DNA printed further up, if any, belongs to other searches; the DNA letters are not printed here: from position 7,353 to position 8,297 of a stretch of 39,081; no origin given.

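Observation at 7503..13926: MCP-less, CheY-less chemosensory cluster coupled to a REC-HTH(XRE) transcription factor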

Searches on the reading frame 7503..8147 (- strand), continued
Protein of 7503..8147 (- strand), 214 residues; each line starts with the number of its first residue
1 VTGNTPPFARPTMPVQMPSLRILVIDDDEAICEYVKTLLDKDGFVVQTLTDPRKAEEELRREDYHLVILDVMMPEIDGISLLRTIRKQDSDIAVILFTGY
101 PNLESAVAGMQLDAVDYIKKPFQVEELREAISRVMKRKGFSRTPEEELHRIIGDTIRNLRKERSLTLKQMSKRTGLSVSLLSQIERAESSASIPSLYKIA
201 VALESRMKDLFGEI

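Call 58: find_encoding_contigs(protein=P0112, flank=10000, max_places=2)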
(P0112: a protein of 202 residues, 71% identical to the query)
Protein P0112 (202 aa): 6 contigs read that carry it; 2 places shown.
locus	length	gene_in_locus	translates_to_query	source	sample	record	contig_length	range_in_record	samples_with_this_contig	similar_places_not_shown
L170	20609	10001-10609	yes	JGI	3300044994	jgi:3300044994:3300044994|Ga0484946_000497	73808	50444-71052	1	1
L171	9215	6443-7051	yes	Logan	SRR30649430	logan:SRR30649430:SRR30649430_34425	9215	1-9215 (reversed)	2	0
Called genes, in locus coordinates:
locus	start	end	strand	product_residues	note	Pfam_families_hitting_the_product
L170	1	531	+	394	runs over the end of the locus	PF06181:Urate_ox_N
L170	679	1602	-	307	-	-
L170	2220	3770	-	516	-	PF02812:ELFV_dehydrog_N, PF00208:ELFV_dehydrog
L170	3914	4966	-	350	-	PF00072:Response_reg, PF01339:CheB_methylest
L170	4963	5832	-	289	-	PF03705:CheR_N, PF01739:CheR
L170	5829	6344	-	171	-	PF01584:CheW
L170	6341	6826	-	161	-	PF01584:CheW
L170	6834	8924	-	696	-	PF01627:Hpt, PF02895:H-kinase_dim, PF02518:HATPase_c, PF01584:CheW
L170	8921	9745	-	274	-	PF00561:Abhydrolase_1 (weak), PF12146:Hydrolase_4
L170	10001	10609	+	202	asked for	PF00072:Response_reg, PF13560:HTH_31 (weak), PF01381:HTH_3, PF12844:HTH_19 (weak), PF13443:HTH_26 (weak)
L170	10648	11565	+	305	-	-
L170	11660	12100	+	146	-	PF13761:DUF4166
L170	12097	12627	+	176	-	-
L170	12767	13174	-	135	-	-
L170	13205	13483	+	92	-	PF19936:DUF6399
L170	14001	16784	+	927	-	PF03781:FGE-sulfatase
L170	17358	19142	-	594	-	PF00069:Pkinase, PF07714:PK_Tyr_Ser-Thr (weak), PF00069:Pkinase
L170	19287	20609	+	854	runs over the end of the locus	PF12419:DUF3670, PF00176:SNF2-rel_dom, PF00271:Helicase_C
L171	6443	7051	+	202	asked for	PF00072:Response_reg, PF13560:HTH_31 (weak), PF01381:HTH_3, PF12844:HTH_19 (weak), PF13443:HTH_26 (weak)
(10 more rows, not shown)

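Call 59: find_encoding_contigs(protein=P0085, flank=10000, max_places=2)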
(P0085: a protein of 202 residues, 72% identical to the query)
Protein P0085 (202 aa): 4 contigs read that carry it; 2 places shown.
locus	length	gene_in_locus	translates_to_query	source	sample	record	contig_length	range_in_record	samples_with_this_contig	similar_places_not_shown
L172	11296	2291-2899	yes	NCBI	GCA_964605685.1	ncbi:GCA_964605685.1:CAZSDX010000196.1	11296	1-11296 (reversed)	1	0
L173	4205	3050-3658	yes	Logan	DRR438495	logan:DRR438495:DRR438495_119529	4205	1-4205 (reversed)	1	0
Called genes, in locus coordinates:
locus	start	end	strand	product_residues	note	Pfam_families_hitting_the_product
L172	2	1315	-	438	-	?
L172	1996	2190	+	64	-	-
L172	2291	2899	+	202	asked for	PF00072:Response_reg, PF13560:HTH_31 (weak), PF01381:HTH_3, PF12844:HTH_19 (weak), PF13443:HTH_26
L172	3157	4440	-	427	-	PF00135:COesterase, PF20434:BD-FAE, PF07859:Abhydrolase_3, PF00326:Peptidase_S9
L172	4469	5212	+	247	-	PF07719:TPR_2 (faint), PF13428:TPR_14 (faint), PF14559:TPR_19 (faint)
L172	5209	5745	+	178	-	PF13761:DUF4166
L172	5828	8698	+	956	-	-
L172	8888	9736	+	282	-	-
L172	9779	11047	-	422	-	PF00994:MoCF_biosynth, PF18146:CinA_KH, PF02464:CinA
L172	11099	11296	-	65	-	?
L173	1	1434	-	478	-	?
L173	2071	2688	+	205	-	-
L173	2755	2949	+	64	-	-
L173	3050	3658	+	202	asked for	PF00072:Response_reg, PF13560:HTH_31 (weak), PF01381:HTH_3, PF12844:HTH_19 (weak), PF13443:HTH_26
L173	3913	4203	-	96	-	?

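Call 60: search_protein_families(library=pfam, proteins=[L172:2-1315:-, L173:1-1434:-, L173:2071-2688:+, L170:10648-11565:+], max_evalue=0.01)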
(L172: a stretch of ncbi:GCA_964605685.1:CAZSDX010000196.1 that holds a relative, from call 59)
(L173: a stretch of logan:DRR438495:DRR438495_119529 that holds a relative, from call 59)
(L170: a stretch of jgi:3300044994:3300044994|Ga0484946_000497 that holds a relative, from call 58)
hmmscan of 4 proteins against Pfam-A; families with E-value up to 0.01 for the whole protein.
L172:2-1315:- (438 aa): 3 families
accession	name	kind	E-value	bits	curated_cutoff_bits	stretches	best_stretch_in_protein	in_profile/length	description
PF14592.12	Chondroitinas_B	-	6.2e-09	35.8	24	1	25-138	1-112/426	Chondroitinase B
PF13229.12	Beta_helix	-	3.5e-06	27.2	25.9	1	119-306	5-142/158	Right handed beta helix region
PF05048.19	NosD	-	0.00058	19.8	23.6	1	263-308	87-133/212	Periplasmic copper-binding protein (NosD)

L173:1-1434:- (478 aa): 3 families
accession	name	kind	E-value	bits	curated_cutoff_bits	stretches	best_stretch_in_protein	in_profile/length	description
PF14592.12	Chondroitinas_B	-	9.9e-07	28.5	24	1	25-79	1-52/426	Chondroitinase B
PF13229.12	Beta_helix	-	0.00028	21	25.9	1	129-307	13-142/158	Right handed beta helix region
PF05048.19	NosD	-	0.0024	17.8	23.6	1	268-309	91-133/212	Periplasmic copper-binding protein (NosD)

L173:2071-2688:+ (205 aa): 2 families
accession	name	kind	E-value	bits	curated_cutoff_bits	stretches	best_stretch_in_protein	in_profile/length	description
PF00561.26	Abhydrolase_1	-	0.00037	20.7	25.8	1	89-123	68-102/245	alpha/beta hydrolase fold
PF12697.13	Abhydrolase_6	-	0.00038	21.6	26.3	1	53-136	41-109/217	Alpha/beta hydrolase family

L170:10648-11565:+ (305 aa): 1 family
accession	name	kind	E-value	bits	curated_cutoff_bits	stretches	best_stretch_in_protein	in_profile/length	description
PF13428.12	TPR_14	-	0.0035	18.3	23.5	0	123-153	3-33/44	Tetratricopeptide repeat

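Call 66: search_solved_structures(query=window:7503-8111:-, max_evalue=0.001)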
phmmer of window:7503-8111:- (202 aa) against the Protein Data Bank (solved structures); distinct sequences matched with E-value up to 0.001: 281 (the best 60 are shown).
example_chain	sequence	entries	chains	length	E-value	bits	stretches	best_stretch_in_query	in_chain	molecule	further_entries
1nxo_A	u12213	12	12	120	1.6e-19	73.9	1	9-125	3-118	DNA-binding response regulator | Response regulator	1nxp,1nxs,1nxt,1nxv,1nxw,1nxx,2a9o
6ont_A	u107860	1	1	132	2e-19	73.5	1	9-125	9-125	Two-component response regulator 1452 receiver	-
6eb7_A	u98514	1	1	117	3.3e-19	72.8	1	9-125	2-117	DNA-binding response regulator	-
9ji3_J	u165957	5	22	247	5.5e-19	72.1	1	5-130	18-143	DNA-binding response regulator | Possible two component system response transcriptional positive regulator PhoP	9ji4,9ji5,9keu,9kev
3r0j_A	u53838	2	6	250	5.7e-19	72.1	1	5-130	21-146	POSSIBLE TWO COMPONENT SYSTEM RESPONSE TRANSCRIPTIONAL POSITIVE REGULATOR PHOP | Response regulator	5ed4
3dzd_A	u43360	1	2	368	7.9e-19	71.6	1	9-151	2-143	Transcriptional regulator (NtrC family)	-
1zit_A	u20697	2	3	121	4.8e-18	69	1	9-119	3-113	transcriptional regulator (NtrC family)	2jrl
5uic_A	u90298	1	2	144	5.8e-18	68.8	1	5-125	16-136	Two-component response regulator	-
1mvo_A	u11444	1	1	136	7.4e-18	68.4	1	9-136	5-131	PhoP response regulator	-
1ys6_A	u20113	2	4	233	1e-17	67.9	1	5-136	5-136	Transcriptional regulatory protein prrA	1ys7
5xso_A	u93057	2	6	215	2.3e-17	66.8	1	9-126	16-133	Response regulator FixJ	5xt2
8fk2_A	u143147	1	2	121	5.8e-17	65.5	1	9-122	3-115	Putative response regulator CovR VicR-like protein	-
3jte_A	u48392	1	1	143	7.4e-17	65.1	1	8-128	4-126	Response regulator receiver protein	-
6is1_A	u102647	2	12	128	2.8e-16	63.3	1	9-126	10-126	Response regulator ArlR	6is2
6is3_C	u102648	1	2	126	3.7e-16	62.9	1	9-125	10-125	Response regulator ArlR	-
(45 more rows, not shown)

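Call 77: search_protein_representatives(protein=window:7503-8111:-)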
Query: 202 residues. Proteins with E-value up to 0.001 (for the whole library): 583928; up to 1e-10: 70538; up to 1e-30: 259. The best 150 are listed.
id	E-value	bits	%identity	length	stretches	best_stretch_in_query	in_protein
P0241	3.3e-67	242.3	70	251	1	19-177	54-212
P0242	1.9e-61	223.5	56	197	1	8-201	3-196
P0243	2.8e-61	222.9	54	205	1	9-202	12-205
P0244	7.5e-61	221.6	73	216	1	56-198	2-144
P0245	4.6e-60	219.0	53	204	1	6-201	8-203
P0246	7.5e-60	218.3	51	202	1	1-201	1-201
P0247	1.1e-59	217.7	64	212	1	3-151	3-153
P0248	3.4e-58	212.9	71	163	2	121-201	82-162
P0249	2.1e-56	207.1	50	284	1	3-200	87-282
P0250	9.3e-56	205.0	51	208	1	8-201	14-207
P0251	2.6e-55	203.5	50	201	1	1-201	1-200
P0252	8.5e-52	192.1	31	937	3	8-168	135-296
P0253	3.8e-51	189.9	73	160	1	80-201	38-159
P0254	1.2e-50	188.3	47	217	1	6-199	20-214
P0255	1.3e-50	188.2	48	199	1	9-199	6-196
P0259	3.1e-48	180.5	48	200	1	7-201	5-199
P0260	3.4e-48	180.3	47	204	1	4-202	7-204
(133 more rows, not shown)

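Call 78: list_cluster_members(proteins=[P0242, P0243, P0245, P0246, P0250, P0251, P0254, P0255, P0259, P0260])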
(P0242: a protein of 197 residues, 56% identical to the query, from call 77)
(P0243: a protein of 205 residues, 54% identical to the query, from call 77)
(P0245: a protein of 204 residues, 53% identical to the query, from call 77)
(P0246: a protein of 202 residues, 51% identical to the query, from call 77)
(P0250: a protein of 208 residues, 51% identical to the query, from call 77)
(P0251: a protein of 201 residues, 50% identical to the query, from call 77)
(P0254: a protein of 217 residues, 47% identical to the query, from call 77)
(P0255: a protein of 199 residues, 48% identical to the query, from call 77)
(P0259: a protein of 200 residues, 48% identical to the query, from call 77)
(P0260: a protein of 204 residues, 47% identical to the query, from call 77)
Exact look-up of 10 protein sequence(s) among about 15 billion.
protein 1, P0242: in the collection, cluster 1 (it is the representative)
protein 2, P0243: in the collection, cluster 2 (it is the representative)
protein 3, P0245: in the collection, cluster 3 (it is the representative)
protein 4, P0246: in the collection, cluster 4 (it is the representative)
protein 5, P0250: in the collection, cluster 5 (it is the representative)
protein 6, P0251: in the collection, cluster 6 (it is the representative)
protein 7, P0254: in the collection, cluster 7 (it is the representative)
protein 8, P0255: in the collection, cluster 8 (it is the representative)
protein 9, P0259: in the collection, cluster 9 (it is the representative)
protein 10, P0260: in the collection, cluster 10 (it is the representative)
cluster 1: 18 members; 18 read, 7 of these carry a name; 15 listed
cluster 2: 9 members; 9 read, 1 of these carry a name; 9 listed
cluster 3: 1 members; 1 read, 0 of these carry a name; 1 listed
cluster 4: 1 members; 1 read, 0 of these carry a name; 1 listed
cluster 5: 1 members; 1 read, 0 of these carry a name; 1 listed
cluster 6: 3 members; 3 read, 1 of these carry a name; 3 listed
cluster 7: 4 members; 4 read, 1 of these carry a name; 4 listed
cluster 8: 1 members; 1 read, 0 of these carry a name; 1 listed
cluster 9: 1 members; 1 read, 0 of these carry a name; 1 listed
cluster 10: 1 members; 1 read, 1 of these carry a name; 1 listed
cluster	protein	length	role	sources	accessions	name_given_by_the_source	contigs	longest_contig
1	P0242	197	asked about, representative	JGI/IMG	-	DNA-binding NtrC family response regulator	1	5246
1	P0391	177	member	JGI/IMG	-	DNA-binding NtrC family response regulator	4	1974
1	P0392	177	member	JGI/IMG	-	DNA-binding NtrC family response regulator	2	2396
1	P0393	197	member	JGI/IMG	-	DNA-binding NtrC family response regulator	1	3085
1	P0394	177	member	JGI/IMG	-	DNA-binding response OmpR family regulator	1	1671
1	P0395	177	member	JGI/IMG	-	DNA-binding NtrC family response regulator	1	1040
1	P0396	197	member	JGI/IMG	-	DNA-binding NtrC family response regulator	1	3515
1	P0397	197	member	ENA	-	-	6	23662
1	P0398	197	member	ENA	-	-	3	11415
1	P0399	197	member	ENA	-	-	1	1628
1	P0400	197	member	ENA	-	-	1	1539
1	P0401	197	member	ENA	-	-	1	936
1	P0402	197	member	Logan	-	-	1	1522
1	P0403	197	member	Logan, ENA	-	-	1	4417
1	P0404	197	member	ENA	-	-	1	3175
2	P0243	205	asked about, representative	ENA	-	-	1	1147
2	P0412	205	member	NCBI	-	-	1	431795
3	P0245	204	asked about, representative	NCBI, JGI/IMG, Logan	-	-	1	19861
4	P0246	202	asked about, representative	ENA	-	-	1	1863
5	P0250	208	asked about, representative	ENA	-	-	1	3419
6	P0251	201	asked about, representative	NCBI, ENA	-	-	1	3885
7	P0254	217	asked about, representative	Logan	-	-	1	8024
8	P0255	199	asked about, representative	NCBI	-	-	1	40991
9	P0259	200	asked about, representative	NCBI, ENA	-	-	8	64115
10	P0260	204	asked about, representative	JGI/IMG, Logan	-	DNA-binding response OmpR family regulator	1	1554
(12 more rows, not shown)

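Call 86: search_protein_families(library=ncbifam, proteins=[window:7503-8111:-], max_evalue=0.00001)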
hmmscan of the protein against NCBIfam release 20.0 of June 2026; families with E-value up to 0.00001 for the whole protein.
window:7503-8111:- (202 aa): 98 families (the best 25 are shown)
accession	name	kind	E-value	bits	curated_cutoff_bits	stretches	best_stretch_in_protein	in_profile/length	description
NF053854.1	RespRegPhoBBctds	equivalog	3.6e-26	91.9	270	1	10-138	1-132/225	two-component system response regulator PhoB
NF051850.1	RespRegRprY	equivalog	6.1e-26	91.2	370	1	7-162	4-158/234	response regulator transcription factor RprY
NF007005.1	PRK09468.1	equivalog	6.8e-26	91.1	331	1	8-128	4-124/237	osmolarity response regulator transcription factor OmpR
NF045944.1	ResRegRpaBCyano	equivalog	2.5e-25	89.2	330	1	11-133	1-122/229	response regulator transcription factor RpaB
NF008469.0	PRK11361.1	equivalog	2.6e-25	89.1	714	1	8-141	5-137/461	acetoacetate metabolism transcriptional regulator AtoC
NF040689.1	MtrAB_MtrA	equivalog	2.6e-25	89.1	300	1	10-174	1-160/219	MtrAB system response regulator MtrA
NF012023.0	PRK15479.1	equivalog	1.3e-24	87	337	1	8-126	1-119/224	transcriptional regulator TctD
NF051870.1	NAssimRespRegNtrX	equivalog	3.5e-24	85.5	600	1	9-133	3-129/452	nitrogen assimilation response regulator NtrX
NF006900.1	PRK09390.1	equivalog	9.4e-24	84.1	255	1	9-147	6-143/203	response regulator FixJ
NF041733.1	resp_reg_CseB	equivalog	5.4e-23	81.6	350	1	9-135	2-127/228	two-component system response regulator CseB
TIGR01387.1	cztR_silR_copR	subfamily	1.6e-22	80.2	279.2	1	10-144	1-135/218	heavy metal response regulator transcription factor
NF007928.2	PRK10643.1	equivalog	2.6e-22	79.5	330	1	9-127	2-120/216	two-component system response regulator PmrA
NF047793.1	ResRegPgtA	equivalog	3e-22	79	650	1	9-125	7-123/414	two-component system response regulator PgtA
NF041734.1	resp_reg_RppA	equivalog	4.3e-22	78.6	250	1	8-131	1-126/229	two-component system response regulator RppA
NF033117.2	vanR_ACDEGLN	exception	2.5e-21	76.3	350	1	10-148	1-142/226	VanR-ABDEGLN family response regulator transcription factor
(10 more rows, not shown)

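Call 92: find_encoding_contigs(protein=P0412, flank=6000, max_places=1)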
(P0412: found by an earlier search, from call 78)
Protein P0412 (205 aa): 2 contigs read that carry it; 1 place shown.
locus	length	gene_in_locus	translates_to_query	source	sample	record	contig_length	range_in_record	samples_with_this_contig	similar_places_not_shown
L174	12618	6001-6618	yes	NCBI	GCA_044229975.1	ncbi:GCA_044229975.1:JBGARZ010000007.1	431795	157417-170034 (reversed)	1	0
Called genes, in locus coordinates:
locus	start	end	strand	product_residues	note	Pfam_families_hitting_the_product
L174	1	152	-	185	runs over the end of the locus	-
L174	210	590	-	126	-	-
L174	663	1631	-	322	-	-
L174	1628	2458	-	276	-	PF02673:BacA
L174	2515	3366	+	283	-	-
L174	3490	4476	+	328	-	PF02653:BPD_transp_2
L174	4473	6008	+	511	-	PF02463:SMC_N (faint), PF13476:AAA_23 (faint), PF13514:AAA_27 (faint), PF00005:ABC_tran, PF00448:SRP54 (faint), PF13175:AAA_15 (faint), PF12399:BCA_ABC_TP_C, PF00005:ABC_tran, +6 more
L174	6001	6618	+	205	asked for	PF00072:Response_reg, PF01381:HTH_3, PF13560:HTH_31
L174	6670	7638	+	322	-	PF00583:Acetyltransf_1, PF13508:Acetyltransf_7 (weak)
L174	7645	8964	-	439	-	-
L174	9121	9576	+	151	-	-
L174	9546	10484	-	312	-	PF02517:Rce1-like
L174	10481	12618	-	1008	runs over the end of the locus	-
